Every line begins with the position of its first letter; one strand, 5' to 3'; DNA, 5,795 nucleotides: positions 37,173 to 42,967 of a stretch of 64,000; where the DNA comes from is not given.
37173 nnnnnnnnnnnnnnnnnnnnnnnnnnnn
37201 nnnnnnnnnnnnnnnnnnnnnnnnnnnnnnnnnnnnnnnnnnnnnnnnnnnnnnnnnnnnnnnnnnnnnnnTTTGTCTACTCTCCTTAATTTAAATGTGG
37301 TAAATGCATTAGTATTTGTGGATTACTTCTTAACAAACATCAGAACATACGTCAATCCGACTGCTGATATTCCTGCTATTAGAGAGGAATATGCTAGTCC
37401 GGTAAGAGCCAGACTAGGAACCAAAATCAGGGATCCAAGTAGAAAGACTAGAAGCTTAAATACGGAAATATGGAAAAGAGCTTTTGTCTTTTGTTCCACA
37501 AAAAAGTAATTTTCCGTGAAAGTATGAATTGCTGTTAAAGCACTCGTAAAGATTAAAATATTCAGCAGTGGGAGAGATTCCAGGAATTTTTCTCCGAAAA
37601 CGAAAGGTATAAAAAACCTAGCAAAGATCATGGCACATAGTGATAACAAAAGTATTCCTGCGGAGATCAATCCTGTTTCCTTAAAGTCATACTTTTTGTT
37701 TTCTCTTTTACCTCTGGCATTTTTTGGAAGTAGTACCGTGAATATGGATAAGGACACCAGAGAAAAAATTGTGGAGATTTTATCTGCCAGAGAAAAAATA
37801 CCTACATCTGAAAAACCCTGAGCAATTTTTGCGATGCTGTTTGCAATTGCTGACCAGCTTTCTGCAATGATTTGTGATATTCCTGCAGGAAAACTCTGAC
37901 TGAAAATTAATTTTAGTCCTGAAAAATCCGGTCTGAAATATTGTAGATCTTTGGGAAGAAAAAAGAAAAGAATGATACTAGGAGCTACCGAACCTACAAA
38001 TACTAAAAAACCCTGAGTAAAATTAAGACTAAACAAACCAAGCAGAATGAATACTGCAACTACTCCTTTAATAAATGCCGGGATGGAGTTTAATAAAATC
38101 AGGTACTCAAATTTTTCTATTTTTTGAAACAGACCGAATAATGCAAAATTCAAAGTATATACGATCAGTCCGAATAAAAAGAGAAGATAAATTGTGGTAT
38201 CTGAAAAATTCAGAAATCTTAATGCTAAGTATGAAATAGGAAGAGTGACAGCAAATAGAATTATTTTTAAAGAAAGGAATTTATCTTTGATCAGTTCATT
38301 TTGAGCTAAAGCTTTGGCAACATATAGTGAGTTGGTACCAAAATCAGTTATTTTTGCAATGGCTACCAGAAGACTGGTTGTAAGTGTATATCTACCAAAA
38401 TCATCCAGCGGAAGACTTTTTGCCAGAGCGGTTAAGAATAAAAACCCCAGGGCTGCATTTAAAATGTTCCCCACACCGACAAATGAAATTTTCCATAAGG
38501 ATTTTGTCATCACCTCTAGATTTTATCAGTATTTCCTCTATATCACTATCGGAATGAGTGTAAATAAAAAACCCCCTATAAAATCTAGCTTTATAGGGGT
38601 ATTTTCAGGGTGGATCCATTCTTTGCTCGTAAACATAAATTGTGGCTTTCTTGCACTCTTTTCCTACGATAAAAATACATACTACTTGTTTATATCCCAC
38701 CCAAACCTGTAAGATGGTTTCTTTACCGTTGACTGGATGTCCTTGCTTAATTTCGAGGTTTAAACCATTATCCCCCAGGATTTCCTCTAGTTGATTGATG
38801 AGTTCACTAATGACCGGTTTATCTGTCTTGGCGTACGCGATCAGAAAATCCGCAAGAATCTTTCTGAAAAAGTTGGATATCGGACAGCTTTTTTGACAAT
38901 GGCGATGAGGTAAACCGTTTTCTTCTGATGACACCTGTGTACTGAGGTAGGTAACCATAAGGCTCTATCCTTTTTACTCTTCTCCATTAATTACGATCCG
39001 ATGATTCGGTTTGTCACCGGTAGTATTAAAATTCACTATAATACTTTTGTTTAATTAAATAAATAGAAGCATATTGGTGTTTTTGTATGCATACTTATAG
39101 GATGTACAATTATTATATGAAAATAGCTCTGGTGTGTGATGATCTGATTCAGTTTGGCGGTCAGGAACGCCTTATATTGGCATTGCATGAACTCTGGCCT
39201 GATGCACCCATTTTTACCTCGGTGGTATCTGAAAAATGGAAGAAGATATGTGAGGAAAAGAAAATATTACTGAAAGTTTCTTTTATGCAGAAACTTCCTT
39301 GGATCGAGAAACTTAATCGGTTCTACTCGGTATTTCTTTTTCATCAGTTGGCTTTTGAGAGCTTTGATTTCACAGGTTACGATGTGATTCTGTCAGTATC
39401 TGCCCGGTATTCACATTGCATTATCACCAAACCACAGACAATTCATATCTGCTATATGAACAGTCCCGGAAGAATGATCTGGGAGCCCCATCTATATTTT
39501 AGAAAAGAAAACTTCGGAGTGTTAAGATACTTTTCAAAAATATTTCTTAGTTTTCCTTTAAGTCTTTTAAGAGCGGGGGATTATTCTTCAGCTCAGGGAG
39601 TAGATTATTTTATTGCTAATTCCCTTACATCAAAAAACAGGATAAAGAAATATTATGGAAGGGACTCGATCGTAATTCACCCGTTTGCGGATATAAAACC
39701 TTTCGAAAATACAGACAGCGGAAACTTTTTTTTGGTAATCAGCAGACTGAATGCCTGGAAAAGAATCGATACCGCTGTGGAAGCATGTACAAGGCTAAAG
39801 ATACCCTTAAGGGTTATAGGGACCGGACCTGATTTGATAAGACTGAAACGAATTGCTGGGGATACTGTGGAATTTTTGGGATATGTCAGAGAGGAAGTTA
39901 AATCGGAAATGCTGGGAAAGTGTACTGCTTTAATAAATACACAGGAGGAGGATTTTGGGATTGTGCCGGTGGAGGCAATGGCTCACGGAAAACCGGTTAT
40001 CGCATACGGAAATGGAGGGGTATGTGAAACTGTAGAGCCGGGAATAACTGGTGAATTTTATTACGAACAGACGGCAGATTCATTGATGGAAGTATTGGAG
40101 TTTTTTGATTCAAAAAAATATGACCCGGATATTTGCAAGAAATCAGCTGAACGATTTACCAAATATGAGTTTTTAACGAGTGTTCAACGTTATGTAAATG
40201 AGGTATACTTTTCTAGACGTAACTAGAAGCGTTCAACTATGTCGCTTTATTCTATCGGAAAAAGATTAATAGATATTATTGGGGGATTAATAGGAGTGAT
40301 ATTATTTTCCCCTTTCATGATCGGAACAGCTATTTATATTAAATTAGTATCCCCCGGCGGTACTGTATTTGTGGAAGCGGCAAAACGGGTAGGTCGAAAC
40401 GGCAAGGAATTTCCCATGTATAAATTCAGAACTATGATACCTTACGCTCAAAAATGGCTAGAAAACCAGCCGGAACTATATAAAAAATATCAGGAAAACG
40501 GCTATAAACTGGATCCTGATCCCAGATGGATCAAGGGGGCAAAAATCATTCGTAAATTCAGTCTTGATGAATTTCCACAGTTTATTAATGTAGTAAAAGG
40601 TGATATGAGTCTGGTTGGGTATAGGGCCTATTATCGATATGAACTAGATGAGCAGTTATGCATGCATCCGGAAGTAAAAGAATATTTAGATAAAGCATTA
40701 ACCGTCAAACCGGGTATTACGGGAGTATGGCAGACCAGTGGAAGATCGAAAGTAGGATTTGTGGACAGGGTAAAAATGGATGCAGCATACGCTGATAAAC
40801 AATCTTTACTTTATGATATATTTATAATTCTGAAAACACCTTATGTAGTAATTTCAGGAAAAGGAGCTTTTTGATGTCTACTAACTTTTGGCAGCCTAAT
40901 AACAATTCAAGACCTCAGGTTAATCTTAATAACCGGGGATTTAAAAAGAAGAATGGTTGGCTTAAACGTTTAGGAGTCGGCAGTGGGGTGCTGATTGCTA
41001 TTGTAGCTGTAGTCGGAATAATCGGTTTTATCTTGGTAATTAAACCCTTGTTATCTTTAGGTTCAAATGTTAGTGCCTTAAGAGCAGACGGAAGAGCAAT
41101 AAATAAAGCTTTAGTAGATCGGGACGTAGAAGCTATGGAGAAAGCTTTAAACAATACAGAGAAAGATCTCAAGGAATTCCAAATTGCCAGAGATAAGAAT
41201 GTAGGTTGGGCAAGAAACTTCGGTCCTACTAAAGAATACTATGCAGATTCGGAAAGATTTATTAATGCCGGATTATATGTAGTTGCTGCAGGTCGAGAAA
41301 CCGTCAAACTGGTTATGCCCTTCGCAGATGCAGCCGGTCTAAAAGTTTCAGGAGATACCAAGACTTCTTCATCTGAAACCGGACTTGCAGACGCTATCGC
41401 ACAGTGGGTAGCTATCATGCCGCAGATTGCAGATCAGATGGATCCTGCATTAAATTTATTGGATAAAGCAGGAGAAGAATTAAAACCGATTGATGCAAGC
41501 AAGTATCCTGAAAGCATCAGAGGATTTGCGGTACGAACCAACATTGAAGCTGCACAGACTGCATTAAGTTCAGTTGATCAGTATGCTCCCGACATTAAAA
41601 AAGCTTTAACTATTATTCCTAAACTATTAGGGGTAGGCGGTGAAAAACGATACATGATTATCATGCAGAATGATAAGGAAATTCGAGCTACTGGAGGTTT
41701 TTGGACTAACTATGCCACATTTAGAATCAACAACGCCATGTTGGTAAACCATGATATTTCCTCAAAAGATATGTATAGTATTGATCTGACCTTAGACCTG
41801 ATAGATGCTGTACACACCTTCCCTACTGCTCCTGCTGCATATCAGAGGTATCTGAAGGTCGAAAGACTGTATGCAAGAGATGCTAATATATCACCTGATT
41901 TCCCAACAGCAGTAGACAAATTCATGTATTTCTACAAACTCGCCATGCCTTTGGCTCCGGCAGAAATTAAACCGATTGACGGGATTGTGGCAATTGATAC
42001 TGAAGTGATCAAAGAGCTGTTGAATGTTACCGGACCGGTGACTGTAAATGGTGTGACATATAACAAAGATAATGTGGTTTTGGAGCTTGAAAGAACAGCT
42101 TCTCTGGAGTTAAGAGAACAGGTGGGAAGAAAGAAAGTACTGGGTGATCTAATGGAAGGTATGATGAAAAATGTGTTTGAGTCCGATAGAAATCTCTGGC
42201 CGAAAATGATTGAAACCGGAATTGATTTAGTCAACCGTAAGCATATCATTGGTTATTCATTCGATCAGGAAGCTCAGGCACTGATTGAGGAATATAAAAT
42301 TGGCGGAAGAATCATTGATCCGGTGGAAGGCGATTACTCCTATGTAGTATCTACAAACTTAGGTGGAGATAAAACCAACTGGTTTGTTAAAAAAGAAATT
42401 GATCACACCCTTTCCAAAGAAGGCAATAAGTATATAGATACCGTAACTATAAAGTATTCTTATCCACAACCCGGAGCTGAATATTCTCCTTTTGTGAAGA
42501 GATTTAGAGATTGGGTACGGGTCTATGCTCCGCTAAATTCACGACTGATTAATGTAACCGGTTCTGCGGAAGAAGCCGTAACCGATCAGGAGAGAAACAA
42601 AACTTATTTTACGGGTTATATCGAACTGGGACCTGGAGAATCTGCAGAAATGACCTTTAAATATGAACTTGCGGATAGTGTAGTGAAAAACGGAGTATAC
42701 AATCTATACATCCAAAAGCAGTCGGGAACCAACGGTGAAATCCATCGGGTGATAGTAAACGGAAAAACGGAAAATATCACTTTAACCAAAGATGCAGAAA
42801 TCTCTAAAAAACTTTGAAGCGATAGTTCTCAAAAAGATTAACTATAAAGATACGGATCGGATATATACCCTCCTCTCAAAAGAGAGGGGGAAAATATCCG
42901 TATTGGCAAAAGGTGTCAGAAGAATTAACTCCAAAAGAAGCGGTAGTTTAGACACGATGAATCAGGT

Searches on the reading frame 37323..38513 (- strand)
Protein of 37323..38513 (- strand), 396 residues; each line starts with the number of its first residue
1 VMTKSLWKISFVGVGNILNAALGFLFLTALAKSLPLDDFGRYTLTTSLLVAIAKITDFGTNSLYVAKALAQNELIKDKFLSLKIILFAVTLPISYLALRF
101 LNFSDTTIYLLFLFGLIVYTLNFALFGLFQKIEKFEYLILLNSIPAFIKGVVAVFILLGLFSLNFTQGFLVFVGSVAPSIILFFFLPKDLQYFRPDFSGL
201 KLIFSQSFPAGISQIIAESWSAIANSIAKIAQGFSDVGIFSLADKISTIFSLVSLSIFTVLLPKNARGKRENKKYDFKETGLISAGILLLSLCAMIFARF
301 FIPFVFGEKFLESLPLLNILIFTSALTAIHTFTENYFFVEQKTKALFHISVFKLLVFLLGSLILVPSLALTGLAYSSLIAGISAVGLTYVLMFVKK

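Call 19: search_protein_families(library=pfam, proteins=[window:37323-38513:-], max_evalue=0.001)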
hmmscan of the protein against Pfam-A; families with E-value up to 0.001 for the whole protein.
window:37323-38513:- (396 aa): 1 family
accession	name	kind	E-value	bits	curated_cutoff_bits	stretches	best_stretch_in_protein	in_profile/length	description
PF01943.22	Polysacc_synt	-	3.3e-16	60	28.2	1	8-263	4-268/274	Polysaccharide biosynthesis protein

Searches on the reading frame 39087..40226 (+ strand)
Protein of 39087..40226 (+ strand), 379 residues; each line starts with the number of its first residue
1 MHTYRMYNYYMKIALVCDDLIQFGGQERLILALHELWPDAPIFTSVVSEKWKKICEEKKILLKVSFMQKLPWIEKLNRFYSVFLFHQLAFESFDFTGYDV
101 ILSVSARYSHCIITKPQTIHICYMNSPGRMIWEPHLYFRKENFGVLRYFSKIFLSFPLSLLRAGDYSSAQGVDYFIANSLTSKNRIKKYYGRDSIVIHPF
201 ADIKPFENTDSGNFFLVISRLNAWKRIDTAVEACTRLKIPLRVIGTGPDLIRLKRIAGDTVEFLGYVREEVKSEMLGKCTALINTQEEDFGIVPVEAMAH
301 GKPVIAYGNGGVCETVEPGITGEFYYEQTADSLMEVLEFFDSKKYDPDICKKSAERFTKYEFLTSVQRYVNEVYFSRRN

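Call 19: search_protein_families(library=pfam, proteins=[window:39087-40226:+], max_evalue=0.001)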
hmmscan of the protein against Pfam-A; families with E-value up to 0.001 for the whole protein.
window:39087-40226:+ (379 aa): 4 families
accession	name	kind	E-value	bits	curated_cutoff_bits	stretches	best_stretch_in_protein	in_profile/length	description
PF00534.26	Glycos_transf_1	-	4.4e-23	82.1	26.4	1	208-352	11-167/172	Glycosyl transferases group 1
PF13692.12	Glyco_trans_1_4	-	1.8e-17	64.4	27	1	215-334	4-133/142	Glycosyl transferases group 1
PF20706.3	GT4-conflict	-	5.3e-05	22.8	26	1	211-319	196-323/385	Family 4 Glycosyltransferase in conflict systems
PF13439.12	Glyco_transf_4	-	0.00024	21.6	28.5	1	23-203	1-168/170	Glycosyltransferase Family 4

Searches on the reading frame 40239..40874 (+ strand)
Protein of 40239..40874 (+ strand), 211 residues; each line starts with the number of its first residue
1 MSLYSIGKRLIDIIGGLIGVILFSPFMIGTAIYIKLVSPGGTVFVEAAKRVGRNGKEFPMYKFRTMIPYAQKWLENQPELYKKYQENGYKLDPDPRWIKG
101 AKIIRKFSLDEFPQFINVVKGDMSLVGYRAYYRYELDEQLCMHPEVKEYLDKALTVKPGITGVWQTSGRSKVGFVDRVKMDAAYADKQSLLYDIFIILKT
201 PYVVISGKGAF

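Call 19: search_protein_families(library=pfam, proteins=[window:40239-40874:+], max_evalue=0.001)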
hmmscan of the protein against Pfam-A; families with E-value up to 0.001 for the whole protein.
window:40239-40874:+ (211 aa): 1 family
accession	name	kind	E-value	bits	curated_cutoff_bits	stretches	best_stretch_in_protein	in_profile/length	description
PF02397.22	Bac_transf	-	4.1e-51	173.5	27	1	8-205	1-178/179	Bacterial sugar transferase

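Call 22: search_protein_families(library=ncbifam, proteins=[window:40239-40874:+], max_evalue=0.01)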
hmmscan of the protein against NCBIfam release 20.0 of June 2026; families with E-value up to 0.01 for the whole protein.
window:40239-40874:+ (211 aa): 10 families
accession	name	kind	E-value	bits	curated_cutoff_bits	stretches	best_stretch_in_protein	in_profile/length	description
TIGR03025.1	EPS_sugtrans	subfamily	5.4e-60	203.9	295.55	1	4-210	254-444/445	exopolysaccharide biosynthesis polyprenyl glycosylphosphotransferase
TIGR03022.1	WbaP_sugtrans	subfamily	8e-58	196.8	403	1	8-211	259-456/456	undecaprenyl-phosphate galactose phosphotransferase WbaP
NF052601.1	undeca_RfbP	equivalog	1.5e-50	171.7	330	1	6-207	43-238/244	undecaprenyl-phosphate galactose phosphotransferase family protein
TIGR03023.1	WcaJ_sugtrans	equivalog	4e-46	158.2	410.75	1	5-211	260-453/453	undecaprenyl-phosphate glucose phosphotransferase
NF041877.1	EPS_EpsZ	equivalog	2e-42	145.4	800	1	8-210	266-458/459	exopolysaccharide biosynthesis polyisoprenyl-phosphate hexose-1-phosphate transferase EpsZ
NF011751.0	PRK15204.1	equivalog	5.6e-39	134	907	1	8-211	280-476/476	undecaprenyl-phosphate galactose phosphotransferase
TIGR03013.1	EpsB_2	subfamily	5.8e-33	114.6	393.35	1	4-210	251-442/443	TIGR03013 family XrtA/PEP-CTERM system glycosyltransferase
NF007518.0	PRK10124.1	equivalog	4.2e-24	85.1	684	1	6-207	272-460/464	undecaprenyl-phosphate glucose phosphotransferase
NF050817.1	PolSacchBiosHfsE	equivalog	6.2e-23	81.2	750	1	7-200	271-455/467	polysaccharide biosynthesis protein HfsE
NF045514.1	glycotran_HepC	equivalog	7.1e-19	68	140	1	5-131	114-212/220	heterocyst development glycosyltransferase HepC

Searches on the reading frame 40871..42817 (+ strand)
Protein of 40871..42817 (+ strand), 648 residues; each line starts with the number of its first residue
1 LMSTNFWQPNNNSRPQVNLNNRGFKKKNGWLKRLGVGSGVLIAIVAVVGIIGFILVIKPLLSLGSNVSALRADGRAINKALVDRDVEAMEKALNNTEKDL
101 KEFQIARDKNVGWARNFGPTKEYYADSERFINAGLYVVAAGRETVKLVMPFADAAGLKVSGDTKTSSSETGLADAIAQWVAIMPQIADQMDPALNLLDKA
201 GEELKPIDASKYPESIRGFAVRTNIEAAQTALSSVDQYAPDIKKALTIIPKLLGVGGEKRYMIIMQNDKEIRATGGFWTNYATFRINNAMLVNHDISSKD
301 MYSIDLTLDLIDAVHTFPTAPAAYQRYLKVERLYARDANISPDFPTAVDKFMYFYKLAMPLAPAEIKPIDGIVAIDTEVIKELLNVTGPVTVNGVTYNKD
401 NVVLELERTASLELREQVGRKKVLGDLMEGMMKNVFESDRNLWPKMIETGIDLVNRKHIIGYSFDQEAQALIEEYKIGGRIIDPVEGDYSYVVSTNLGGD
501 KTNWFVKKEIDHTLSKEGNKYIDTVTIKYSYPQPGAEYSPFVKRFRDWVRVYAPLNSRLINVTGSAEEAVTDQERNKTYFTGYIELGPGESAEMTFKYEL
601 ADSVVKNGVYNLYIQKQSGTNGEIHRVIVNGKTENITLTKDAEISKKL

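Call 19: search_protein_families(library=pfam, proteins=[window:40871-42817:+], max_evalue=0.001)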
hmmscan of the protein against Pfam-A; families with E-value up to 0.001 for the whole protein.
window:40871-42817:+ (648 aa): 1 family
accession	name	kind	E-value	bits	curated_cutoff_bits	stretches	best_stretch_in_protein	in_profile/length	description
PF13196.11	DUF4012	-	1.5e-22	81.1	28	1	257-409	2-142/144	Protein of unknown function (DUF4012)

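Call 77: search_solved_structures(query=A5, max_evalue=10)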
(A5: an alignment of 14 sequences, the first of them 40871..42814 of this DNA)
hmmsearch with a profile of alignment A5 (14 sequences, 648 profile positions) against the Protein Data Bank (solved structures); distinct sequences matched with E-value up to 10: 0.

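Call 103: search_protein_families(library=pfam, proteins=[window:40871-42817:+], max_evalue=0.01)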
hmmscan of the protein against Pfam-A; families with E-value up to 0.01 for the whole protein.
window:40871-42817:+ (648 aa): 1 family
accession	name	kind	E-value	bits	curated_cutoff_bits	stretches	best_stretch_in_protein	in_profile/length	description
PF13196.11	DUF4012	-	1.5e-22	81.1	28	1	257-409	2-142/144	Protein of unknown function (DUF4012)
